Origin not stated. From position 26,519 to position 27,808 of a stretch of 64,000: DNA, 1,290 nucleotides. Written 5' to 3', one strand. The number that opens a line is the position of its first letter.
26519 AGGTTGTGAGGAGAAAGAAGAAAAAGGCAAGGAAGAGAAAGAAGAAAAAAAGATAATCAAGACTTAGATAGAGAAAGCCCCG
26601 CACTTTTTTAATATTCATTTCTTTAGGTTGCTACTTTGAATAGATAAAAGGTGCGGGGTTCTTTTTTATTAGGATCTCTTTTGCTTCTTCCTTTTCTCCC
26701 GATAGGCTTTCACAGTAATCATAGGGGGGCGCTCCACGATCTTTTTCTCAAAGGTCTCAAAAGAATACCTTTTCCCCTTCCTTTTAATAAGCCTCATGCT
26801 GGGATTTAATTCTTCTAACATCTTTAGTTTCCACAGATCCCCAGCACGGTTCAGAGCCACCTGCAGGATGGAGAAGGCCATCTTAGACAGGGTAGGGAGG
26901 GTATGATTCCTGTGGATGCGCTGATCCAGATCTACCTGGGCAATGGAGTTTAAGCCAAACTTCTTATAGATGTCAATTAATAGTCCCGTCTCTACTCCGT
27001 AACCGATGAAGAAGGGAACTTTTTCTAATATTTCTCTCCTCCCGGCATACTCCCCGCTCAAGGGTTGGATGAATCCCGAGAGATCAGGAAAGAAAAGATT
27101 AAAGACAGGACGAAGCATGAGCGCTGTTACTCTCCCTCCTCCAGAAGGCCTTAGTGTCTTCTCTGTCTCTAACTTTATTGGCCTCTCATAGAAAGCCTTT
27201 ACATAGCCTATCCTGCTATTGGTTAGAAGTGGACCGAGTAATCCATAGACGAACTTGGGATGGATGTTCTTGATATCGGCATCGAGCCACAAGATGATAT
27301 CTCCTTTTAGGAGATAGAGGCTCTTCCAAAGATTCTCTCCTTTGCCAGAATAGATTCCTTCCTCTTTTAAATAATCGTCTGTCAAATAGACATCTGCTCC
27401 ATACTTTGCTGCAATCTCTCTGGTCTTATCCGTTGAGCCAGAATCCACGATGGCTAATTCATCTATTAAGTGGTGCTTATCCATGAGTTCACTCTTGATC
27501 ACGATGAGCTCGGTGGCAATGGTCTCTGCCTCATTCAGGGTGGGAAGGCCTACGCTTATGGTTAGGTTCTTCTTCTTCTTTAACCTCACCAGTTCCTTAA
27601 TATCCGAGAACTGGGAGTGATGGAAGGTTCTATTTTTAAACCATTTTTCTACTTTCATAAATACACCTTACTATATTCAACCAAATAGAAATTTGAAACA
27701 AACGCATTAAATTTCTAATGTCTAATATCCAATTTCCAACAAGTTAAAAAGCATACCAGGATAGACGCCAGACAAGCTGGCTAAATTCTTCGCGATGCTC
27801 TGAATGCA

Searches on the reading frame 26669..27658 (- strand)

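Call 27: search_protein_families(library=pfam, proteins=[window:26669-27658:-], max_evalue=0.001)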
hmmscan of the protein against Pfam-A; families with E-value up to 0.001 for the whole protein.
window:26669-27658:- (329 aa): 1 family
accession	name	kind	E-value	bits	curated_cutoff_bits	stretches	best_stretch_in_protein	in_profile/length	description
PF00535.33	Glycos_transf_2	-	9.5e-10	39.1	23.3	1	35-161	1-120/168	Glycosyl transferase family 2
